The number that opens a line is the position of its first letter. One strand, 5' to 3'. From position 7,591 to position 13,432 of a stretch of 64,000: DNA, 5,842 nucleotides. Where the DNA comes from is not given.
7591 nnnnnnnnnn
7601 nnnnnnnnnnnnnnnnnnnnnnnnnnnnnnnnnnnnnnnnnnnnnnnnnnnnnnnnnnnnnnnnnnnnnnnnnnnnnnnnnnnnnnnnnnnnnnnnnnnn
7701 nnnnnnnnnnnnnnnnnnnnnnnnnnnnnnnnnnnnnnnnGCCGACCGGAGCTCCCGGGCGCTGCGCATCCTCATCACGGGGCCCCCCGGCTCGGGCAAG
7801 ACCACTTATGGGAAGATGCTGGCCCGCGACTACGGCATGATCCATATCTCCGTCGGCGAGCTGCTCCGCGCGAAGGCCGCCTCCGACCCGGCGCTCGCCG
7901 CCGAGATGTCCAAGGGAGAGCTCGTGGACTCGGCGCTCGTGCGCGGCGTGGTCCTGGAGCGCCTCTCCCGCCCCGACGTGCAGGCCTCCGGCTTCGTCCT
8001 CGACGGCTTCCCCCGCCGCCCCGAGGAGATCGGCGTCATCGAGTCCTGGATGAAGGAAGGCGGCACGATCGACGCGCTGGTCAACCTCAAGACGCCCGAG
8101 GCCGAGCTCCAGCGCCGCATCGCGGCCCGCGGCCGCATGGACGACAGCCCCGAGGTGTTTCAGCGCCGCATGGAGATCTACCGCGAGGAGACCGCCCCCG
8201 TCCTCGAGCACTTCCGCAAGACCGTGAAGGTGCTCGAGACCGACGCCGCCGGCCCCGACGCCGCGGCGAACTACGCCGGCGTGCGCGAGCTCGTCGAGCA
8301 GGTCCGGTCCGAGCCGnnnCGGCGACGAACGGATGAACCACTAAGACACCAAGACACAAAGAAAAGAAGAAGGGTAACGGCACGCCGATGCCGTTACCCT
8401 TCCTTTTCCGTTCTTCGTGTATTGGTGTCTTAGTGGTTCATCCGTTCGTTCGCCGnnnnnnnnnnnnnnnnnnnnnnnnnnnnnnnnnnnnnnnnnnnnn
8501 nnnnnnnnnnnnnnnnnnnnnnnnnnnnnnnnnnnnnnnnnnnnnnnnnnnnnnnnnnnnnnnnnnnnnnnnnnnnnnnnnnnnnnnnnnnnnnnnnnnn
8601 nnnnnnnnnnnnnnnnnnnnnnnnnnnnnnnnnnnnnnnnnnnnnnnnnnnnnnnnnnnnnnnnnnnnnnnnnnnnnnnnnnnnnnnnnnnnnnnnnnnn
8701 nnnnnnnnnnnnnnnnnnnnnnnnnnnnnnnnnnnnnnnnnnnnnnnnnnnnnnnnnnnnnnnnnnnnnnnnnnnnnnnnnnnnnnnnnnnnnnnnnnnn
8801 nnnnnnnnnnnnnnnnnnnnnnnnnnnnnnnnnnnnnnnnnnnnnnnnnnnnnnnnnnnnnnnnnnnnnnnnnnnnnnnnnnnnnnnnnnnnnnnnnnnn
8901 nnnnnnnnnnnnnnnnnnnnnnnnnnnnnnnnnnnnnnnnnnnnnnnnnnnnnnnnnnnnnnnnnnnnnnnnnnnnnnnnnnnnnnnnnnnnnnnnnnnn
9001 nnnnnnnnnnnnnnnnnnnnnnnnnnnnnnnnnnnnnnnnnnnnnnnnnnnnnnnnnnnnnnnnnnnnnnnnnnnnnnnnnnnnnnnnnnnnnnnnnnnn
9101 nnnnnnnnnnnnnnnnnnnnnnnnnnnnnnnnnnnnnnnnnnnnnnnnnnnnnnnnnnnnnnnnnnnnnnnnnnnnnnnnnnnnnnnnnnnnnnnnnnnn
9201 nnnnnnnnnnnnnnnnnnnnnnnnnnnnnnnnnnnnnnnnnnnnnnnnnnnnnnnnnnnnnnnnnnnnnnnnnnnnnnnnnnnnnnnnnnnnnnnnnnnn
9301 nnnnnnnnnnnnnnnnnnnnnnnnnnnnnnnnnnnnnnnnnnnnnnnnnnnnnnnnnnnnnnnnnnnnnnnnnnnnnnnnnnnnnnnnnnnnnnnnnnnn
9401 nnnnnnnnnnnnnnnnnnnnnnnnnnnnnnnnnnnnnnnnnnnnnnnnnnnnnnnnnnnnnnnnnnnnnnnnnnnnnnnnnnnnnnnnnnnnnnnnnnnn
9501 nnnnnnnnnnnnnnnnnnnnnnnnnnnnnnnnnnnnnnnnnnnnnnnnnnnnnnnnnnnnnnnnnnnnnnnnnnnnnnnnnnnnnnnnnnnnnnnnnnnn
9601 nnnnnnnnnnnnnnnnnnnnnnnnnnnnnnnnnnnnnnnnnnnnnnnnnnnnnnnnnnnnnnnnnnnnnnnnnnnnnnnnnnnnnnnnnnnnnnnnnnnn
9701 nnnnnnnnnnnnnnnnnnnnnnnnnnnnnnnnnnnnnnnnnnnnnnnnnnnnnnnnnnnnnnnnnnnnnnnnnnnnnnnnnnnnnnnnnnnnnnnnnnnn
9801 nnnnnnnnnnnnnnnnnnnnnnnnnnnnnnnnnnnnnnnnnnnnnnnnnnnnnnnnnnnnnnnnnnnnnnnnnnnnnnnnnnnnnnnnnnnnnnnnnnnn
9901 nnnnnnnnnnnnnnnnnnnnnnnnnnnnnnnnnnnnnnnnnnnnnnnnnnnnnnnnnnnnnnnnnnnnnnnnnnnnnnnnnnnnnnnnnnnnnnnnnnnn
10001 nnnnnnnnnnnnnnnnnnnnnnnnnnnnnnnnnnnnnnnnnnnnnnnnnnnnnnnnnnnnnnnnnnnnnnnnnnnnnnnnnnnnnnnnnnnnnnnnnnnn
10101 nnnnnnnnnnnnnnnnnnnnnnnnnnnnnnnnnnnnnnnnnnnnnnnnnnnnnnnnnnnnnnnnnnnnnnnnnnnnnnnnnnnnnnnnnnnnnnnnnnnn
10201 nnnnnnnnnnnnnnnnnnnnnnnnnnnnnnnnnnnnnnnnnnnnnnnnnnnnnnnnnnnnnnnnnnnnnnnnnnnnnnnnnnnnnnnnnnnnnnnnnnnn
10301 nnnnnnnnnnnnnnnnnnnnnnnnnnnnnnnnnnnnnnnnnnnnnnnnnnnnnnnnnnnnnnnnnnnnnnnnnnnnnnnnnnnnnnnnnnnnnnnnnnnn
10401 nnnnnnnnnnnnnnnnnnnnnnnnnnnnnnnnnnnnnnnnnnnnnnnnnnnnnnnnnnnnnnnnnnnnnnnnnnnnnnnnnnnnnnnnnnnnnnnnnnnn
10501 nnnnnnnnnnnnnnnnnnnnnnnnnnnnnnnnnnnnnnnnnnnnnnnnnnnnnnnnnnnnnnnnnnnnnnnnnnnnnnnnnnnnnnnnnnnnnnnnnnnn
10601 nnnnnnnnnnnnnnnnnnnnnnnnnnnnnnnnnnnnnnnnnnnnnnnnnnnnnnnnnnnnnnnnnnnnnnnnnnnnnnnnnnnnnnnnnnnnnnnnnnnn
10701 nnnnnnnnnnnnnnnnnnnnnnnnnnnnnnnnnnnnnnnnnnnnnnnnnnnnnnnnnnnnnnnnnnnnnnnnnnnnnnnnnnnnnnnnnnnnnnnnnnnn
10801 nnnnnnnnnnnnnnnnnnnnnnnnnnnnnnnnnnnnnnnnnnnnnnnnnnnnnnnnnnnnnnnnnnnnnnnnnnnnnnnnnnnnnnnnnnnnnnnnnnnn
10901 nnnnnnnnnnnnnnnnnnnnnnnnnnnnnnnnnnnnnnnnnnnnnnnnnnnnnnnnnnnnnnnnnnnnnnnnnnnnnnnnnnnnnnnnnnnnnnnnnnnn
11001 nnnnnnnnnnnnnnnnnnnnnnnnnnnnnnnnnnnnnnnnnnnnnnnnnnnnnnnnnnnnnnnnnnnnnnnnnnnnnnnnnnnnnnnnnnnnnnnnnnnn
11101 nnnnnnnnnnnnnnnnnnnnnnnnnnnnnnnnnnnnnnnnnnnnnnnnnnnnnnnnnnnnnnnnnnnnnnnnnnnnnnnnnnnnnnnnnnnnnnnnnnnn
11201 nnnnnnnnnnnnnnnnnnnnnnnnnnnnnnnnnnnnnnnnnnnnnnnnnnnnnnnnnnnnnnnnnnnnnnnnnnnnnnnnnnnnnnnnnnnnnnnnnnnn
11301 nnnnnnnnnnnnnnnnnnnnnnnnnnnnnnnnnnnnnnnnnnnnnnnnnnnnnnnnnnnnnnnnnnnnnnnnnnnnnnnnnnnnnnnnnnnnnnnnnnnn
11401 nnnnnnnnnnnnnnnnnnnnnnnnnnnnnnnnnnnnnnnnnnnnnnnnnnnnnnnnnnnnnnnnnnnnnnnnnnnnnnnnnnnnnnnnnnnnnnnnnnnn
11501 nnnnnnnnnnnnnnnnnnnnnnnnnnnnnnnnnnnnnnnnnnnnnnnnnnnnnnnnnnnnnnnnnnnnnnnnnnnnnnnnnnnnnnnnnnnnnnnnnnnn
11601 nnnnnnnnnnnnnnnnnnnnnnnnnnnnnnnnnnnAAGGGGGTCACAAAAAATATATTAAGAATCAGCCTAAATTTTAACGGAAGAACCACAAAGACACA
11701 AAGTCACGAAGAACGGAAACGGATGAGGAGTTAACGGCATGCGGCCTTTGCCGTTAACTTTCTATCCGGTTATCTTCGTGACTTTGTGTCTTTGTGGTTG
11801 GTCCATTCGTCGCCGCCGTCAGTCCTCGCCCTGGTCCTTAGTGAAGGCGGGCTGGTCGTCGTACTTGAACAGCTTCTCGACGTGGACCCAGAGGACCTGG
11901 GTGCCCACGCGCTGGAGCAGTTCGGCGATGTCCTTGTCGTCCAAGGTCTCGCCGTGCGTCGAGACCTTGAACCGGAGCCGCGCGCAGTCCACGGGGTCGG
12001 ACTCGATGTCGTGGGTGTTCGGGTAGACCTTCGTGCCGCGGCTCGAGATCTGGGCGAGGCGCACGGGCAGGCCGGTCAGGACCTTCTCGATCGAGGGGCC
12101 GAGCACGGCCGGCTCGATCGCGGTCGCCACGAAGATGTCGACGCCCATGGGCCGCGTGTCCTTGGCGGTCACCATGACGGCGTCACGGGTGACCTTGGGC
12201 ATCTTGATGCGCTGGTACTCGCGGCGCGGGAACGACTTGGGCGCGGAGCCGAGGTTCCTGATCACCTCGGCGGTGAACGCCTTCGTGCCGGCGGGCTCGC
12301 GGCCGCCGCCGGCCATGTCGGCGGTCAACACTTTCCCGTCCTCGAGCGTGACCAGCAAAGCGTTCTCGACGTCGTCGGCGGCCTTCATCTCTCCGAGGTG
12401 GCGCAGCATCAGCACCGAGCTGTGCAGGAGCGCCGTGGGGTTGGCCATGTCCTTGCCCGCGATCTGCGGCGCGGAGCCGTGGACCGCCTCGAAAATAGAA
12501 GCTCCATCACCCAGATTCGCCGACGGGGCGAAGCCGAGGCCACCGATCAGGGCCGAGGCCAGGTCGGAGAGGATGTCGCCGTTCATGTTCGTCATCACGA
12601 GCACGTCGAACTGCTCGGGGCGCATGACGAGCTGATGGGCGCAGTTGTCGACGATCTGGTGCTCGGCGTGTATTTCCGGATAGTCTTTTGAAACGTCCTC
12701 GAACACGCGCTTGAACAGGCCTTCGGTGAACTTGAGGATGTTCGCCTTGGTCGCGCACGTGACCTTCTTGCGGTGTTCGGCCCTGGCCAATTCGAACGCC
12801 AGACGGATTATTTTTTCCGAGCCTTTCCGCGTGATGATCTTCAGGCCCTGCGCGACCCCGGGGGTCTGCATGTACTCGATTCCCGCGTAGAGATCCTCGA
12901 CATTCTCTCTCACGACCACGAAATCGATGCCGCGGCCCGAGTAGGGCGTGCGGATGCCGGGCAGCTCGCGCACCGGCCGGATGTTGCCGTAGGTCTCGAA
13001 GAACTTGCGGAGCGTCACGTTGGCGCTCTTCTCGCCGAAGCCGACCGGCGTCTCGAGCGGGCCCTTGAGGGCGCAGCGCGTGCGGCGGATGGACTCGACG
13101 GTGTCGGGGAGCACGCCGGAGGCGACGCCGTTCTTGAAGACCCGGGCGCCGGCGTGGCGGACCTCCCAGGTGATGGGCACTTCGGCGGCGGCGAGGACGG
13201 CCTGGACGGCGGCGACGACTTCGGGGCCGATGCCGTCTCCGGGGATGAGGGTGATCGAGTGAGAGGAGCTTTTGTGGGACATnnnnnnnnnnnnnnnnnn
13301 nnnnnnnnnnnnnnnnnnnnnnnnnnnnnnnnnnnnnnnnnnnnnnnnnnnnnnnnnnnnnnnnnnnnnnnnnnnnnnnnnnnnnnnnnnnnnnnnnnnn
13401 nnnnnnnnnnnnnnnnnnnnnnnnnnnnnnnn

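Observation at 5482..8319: Single 945-aa fusion: PQ-loop membrane domain + uridine-kinase-like domain + adenylate kinase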

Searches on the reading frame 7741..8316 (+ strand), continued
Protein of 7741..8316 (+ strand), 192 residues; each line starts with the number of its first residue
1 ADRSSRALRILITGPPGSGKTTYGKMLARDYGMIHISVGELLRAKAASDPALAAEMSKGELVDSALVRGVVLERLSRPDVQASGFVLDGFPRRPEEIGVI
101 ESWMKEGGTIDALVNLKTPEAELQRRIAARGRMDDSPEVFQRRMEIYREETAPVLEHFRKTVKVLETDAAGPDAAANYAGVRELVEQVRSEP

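Call 61: find_encoding_contigs(protein=P0101, flank=5000, max_places=2)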
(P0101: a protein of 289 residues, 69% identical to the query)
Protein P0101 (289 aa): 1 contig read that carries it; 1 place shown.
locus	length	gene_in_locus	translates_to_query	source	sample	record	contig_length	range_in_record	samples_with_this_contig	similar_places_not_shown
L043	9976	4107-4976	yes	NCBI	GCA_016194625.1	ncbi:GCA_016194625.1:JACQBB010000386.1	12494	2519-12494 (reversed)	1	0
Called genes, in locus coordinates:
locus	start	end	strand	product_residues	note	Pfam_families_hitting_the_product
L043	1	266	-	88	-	?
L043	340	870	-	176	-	PF00578:AhpC-TSA, PF13911:AhpC-TSA_2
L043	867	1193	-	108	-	PF00085:Thioredoxin, PF13098:Thioredoxin_2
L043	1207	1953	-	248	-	PF00106:adh_short, PF08659:KR, PF23441:SDR, PF01370:Epimerase (faint), PF13561:adh_short_C2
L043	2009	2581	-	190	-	PF00440:TetR_N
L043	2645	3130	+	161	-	PF01928:CYTH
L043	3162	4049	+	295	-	PF01435:Peptidase_M48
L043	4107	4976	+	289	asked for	PF00406:ADK, PF13207:AAA_17, PF13238:AAA_18, PF13671:AAA_33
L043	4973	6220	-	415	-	PF05977:MFS_3, PF07690:MFS_1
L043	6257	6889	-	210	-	PF13899:Thioredoxin_7, PF03190:Thioredox_DsbH (weak), PF13098:Thioredoxin_2 (weak)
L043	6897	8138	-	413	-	PF00375:SDF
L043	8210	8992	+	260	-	-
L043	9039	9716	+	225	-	PF06940:DUF1287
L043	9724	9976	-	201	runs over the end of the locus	PF04299:FMN_bind_2, PF12900:Pyridox_ox_2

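Call 62: find_encoding_contigs(protein=P0122, flank=5000, max_places=2)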
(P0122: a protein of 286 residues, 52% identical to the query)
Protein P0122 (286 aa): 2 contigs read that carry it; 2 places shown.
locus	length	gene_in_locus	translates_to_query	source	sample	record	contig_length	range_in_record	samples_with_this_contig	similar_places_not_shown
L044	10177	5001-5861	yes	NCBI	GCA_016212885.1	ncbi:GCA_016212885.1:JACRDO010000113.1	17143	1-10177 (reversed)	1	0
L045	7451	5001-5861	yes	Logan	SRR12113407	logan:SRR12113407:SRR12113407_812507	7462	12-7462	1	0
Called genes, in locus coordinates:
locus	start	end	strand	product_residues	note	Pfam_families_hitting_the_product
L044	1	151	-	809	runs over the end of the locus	PF17816:PDZ_4, PF03572:Peptidase_S41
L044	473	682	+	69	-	PF12728:HTH_17, PF00376:MerR, PF13411:MerR_1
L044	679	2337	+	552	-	PF02384:N6_Mtase, PF07669:Eco57I, PF22837:M_Eco57I_C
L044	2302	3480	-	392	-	PF13091:PLDc_2 (weak)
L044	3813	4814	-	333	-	-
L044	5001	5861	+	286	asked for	PF00406:ADK, PF01712:dNK (faint), PF13207:AAA_17, PF13238:AAA_18, PF13671:AAA_33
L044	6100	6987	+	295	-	PF03783:CsgG (weak), PF17680:FlgO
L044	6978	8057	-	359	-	-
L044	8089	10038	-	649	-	PF14559:TPR_19 (faint), PF13431:TPR_17 (faint), PF00069:Pkinase, PF07714:PK_Tyr_Ser-Thr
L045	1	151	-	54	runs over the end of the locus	?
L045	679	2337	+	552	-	PF02384:N6_Mtase, PF07669:Eco57I, PF22837:M_Eco57I_C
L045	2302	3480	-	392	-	PF13091:PLDc_2 (weak)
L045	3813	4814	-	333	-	-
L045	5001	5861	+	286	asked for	PF00406:ADK, PF01712:dNK (faint), PF13207:AAA_17, PF13238:AAA_18, PF13671:AAA_33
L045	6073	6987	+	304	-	PF03783:CsgG (weak), PF17680:FlgO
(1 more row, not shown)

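Call 65: search_protein_families(library=pfam, proteins=[L041:281-3094:-], max_evalue=0.1)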
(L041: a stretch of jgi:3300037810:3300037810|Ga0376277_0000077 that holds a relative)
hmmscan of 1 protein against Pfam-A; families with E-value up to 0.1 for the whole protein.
L041:281-3094:- (938 aa): 2 families
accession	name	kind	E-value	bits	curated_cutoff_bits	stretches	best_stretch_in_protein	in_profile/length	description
PF03572.23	Peptidase_S41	-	4.4e-26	91.9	24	1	513-748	1-164/165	Peptidase family S41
PF17816.7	PDZ_4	-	5.6e-26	91.5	23.1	1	296-408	1-114/114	PDZ domain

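Call 66: search_solved_structures(query=L041:281-2494:-, max_evalue=0.01)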
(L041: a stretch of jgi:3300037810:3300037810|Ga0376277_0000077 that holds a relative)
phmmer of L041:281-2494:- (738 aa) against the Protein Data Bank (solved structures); distinct sequences matched with E-value up to 0.01: 19.
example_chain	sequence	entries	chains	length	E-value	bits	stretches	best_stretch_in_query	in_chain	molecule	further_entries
3dor_A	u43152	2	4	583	7.4e-83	282.4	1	23-588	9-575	Protein CT_858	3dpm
3dja_A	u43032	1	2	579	8.1e-83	282.3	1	23-587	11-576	Protein CT_858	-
3dpn_A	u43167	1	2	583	1.9e-82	281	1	23-588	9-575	Protein CT_858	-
7rpq_A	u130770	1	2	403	3.2e-07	32.4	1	468-566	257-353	Probable carboxyl-terminal protease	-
7rqh_A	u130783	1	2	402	8e-07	31.1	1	468-566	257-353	Probable carboxyl-terminal protease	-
8sxe_A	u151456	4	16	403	8.4e-07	31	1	468-566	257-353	Probable carboxyl-terminal protease | Carboxyl-terminal protease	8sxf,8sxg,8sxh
1fc7_A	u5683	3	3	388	3.8e-06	28.9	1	467-568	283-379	PHOTOSYSTEM II D1 PROTEASE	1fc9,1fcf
1fc6_A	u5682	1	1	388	3.8e-06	28.9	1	467-568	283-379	PHOTOSYSTEM II D1 PROTEASE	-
6vbb_A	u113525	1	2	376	0.0001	24.1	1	470-554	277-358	Peptidase S41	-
4l8k_A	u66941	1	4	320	0.00011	24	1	458-566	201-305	putative peptidase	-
9frx_A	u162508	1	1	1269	0.00057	21.7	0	467-552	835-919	Retinol binding protein 3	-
5wql_C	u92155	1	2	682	0.001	20.8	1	466-559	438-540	Tail-specific protease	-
9ku3_A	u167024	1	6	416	0.0017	20.1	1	464-548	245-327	Carboxyl-terminal protease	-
8xud_C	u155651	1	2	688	0.0027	19.4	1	466-559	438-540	Tail-specific protease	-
9ku0_A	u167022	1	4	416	0.0031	19.3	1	464-548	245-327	Carboxyl-terminal protease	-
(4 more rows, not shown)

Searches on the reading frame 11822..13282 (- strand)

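Call 55: search_protein_families(library=pfam, proteins=[window:11822-13282:-], max_evalue=0.0001)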
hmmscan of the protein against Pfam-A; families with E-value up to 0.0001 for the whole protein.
window:11822-13282:- (487 aa): 2 families
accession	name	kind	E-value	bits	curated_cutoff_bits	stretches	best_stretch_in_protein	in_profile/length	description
PF00180.25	Iso_dh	-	3.2e-105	352.7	27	1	10-340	2-348/348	Isocitrate/isopropylmalate dehydrogenase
PF18324.6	Isocitrate_DH_C_bact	-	4.9e-20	72.1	25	1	379-486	4-110/110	Bacterial isocitrate dehydrogenase, C-terminal domain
